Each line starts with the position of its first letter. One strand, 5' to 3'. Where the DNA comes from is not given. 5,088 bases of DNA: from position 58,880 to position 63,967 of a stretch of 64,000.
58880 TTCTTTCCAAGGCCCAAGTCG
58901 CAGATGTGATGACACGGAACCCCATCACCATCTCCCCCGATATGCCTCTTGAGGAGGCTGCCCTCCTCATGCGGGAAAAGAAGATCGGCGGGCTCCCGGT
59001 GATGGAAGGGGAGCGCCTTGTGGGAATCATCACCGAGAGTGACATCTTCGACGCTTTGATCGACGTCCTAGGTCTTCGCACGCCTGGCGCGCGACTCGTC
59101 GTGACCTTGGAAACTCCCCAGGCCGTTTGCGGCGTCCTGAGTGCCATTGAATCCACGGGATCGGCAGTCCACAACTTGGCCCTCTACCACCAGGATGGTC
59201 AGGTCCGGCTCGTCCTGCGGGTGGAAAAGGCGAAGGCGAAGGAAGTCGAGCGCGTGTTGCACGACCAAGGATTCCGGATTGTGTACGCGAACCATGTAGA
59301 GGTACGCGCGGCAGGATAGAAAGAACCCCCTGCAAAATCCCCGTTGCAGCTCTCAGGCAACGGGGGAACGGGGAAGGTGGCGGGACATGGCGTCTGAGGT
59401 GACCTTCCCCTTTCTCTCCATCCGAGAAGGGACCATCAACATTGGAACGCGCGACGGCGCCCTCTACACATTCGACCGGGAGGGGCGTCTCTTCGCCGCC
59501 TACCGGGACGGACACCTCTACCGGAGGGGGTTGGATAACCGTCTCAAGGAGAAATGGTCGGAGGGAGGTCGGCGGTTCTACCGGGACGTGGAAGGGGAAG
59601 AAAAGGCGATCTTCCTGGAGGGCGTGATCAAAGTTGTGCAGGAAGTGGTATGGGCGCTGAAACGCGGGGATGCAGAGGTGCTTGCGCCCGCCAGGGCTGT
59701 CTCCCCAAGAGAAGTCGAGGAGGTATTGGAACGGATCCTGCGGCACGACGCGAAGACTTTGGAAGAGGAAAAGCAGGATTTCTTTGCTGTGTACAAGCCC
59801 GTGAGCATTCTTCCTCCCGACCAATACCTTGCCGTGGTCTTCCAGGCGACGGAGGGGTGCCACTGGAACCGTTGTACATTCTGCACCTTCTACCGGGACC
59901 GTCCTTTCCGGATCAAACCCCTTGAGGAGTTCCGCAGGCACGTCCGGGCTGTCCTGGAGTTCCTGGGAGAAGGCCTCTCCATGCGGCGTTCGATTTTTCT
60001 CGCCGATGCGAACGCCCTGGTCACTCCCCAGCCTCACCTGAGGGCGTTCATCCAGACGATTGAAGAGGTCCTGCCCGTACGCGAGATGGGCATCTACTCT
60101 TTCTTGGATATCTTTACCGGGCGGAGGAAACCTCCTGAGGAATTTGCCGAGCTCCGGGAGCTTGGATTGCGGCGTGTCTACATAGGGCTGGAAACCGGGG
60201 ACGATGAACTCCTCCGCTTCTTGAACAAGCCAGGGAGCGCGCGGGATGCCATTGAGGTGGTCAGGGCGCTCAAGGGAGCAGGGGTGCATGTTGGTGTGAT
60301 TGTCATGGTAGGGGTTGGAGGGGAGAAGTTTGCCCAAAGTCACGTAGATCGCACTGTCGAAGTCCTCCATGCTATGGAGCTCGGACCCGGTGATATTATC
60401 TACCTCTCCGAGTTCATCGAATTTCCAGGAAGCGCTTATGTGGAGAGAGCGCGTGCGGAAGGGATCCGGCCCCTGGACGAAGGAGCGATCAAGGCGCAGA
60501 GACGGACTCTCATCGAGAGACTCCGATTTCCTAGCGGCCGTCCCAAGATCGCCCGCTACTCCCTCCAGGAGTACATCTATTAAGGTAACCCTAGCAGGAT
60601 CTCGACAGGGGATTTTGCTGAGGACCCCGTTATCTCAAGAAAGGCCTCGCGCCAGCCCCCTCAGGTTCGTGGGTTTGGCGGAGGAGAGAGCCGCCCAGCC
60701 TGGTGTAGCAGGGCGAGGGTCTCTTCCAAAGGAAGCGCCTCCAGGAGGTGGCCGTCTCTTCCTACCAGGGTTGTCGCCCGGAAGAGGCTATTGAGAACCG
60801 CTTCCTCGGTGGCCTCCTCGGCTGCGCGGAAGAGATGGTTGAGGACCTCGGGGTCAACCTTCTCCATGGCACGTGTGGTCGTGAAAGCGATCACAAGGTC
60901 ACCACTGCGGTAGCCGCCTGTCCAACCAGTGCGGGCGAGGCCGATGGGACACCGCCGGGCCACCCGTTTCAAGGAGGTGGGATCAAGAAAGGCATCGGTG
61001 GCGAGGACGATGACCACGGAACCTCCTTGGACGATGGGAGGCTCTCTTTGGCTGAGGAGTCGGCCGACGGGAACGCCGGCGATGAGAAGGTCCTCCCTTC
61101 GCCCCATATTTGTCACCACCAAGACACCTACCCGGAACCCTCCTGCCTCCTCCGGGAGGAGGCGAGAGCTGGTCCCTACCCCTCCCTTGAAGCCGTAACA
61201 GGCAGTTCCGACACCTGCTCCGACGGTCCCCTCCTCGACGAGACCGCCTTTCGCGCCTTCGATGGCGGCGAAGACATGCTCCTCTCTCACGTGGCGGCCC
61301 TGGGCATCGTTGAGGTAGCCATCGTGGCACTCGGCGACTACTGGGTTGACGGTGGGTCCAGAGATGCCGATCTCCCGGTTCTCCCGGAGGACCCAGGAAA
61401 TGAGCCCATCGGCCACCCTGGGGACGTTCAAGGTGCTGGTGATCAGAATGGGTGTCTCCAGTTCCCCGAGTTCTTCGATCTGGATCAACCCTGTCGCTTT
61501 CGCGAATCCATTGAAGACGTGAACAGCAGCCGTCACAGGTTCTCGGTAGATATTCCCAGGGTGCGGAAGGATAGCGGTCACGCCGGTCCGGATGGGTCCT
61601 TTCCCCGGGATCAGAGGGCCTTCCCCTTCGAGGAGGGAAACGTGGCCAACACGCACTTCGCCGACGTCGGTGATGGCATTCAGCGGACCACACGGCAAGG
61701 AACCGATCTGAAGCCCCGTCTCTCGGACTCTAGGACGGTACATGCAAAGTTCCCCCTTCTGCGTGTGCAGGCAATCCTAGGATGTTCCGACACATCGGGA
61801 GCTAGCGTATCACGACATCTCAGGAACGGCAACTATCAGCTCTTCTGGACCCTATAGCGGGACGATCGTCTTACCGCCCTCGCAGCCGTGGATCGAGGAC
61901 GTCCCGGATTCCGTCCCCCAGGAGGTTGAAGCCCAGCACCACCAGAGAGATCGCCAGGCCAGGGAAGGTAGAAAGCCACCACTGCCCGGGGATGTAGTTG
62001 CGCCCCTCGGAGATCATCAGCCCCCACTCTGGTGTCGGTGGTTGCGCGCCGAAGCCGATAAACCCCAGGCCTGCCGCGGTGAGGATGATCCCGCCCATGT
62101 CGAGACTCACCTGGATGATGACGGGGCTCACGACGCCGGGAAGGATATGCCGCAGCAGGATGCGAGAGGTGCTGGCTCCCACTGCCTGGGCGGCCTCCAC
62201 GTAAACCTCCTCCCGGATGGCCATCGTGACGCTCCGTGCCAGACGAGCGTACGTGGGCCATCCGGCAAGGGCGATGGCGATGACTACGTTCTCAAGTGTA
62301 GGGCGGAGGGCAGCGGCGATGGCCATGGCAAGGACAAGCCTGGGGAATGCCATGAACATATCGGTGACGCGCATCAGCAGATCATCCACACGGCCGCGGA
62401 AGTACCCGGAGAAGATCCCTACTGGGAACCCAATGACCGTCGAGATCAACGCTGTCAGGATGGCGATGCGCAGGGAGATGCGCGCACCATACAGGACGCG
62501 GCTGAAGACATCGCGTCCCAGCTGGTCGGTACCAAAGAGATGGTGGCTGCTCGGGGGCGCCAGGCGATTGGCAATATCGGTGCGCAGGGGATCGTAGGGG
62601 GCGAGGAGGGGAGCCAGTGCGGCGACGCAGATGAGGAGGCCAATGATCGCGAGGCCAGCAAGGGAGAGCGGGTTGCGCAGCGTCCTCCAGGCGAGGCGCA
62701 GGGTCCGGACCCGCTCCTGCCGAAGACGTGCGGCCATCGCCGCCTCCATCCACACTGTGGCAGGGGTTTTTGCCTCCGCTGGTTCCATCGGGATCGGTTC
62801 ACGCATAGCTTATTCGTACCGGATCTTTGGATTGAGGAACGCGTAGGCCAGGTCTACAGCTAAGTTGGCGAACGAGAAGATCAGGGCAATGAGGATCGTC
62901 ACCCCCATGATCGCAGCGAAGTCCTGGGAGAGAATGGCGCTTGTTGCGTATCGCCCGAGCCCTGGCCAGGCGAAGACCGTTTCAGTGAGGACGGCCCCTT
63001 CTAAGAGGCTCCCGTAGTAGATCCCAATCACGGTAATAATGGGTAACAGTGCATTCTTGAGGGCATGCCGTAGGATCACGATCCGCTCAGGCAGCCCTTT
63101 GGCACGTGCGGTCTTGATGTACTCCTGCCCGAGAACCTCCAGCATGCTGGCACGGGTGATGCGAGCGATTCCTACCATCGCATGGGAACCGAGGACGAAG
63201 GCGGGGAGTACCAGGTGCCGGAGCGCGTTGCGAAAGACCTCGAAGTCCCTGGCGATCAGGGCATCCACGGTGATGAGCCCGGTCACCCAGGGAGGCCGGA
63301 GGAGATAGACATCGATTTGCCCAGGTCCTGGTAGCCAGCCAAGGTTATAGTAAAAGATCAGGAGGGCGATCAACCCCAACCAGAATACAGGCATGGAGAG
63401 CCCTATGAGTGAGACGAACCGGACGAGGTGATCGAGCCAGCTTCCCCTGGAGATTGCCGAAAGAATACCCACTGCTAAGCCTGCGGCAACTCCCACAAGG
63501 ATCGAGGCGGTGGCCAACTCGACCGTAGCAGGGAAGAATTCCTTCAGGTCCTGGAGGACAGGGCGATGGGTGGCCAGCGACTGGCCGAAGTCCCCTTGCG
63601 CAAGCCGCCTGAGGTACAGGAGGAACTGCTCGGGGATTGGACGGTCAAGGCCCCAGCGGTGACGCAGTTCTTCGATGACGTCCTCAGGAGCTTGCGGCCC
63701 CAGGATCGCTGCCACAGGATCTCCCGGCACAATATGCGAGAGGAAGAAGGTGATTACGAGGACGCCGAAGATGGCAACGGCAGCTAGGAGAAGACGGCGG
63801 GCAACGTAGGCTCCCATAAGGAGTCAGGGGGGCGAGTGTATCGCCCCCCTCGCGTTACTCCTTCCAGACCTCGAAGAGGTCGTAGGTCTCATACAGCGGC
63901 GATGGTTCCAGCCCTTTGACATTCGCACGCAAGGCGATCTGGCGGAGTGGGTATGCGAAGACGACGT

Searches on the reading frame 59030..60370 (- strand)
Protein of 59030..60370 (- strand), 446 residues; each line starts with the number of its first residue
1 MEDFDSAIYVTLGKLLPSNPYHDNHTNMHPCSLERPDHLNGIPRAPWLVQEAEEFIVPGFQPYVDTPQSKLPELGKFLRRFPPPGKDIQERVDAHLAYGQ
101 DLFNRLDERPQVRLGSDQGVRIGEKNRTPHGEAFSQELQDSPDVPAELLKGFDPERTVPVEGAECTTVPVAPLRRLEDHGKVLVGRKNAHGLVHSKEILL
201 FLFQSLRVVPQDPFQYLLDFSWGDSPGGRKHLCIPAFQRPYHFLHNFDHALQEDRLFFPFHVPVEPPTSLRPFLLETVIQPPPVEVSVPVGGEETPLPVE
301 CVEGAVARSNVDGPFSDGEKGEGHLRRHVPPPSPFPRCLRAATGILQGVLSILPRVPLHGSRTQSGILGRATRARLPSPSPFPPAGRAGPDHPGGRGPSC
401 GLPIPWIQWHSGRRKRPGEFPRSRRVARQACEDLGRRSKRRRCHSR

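Call 24: find_encoding_contigs(protein=window:59030-60370:-, flank=10000, max_places=1)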
Protein window:59030-60370:- (446 aa): no gene with exactly this product is on record in the collection.

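Call 28: search_protein_families(library=pfam, proteins=[window:59030-60370:-], max_evalue=0.0001)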
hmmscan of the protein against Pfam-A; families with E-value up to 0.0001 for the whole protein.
window:59030-60370:- (446 aa): 0 families

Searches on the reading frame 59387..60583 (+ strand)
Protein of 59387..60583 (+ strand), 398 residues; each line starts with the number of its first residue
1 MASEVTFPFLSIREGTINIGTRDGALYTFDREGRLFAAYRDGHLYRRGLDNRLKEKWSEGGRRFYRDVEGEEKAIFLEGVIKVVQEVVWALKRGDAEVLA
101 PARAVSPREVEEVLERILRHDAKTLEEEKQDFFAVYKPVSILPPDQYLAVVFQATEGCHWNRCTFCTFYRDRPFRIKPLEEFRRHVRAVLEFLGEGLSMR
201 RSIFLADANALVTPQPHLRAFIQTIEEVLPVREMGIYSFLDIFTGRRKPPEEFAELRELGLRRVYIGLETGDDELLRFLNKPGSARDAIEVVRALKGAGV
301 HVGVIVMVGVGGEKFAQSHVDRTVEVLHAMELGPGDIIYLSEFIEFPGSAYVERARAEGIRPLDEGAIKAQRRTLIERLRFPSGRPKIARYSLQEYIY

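Call 83: search_protein_families(library=pfam, proteins=[window:59387-60583:+], max_evalue=0.0001)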
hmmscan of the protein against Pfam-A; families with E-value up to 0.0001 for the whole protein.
window:59387-60583:+ (398 aa): 1 family
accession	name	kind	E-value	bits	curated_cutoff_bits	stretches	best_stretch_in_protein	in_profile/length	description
PF04055.27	Radical_SAM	-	1.4e-19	71.3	29.5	1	155-314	4-155/166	Radical SAM superfamily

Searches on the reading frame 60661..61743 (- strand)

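Call 83: search_protein_families(library=pfam, proteins=[window:60661-61743:-], max_evalue=0.0001)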
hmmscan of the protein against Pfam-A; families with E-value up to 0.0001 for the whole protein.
window:60661-61743:- (360 aa): 1 family
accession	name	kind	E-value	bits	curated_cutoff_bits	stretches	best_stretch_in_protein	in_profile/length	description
PF03576.19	Peptidase_S58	-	4.8e-111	371.6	23.9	1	22-332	1-305/307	Peptidase family S58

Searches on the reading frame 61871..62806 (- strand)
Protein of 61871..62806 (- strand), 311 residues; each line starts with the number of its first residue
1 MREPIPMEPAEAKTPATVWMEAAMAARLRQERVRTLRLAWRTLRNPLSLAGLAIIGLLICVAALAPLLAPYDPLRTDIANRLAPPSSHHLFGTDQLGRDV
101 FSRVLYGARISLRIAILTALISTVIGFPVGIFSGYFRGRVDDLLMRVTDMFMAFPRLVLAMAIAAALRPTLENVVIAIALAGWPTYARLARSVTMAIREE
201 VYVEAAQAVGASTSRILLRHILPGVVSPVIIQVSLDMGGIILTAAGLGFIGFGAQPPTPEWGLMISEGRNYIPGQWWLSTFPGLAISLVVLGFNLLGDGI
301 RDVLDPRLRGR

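Call 28: search_protein_families(library=pfam, proteins=[window:61871-62806:-], max_evalue=0.0001)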
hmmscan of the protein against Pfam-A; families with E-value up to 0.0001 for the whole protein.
window:61871-62806:- (311 aa): 2 families
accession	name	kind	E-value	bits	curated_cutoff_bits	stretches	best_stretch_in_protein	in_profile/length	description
PF00528.27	BPD_transp_1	-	3e-34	118.8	26.4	1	126-309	1-183/184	Binding-protein-dependent transport system inner membrane component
PF12911.12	OppC_N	-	1.4e-11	44.5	23.9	1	37-85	4-53/53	N-terminal TM domain of oligopeptide transport permease C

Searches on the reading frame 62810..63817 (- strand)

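Call 83: search_protein_families(library=pfam, proteins=[window:62810-63817:-], max_evalue=0.0001)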
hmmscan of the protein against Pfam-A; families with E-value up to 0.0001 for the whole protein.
window:62810-63817:- (335 aa): 2 families
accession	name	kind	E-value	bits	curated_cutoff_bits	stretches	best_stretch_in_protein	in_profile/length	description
PF00528.27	BPD_transp_1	-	1.4e-40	139.4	26.4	1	113-333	1-183/184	Binding-protein-dependent transport system inner membrane component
PF19300.4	BPD_transp_1_N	-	1.6e-12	48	23.8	1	3-102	3-114/114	Binding-prot-dependent transport system membrane comp, N-term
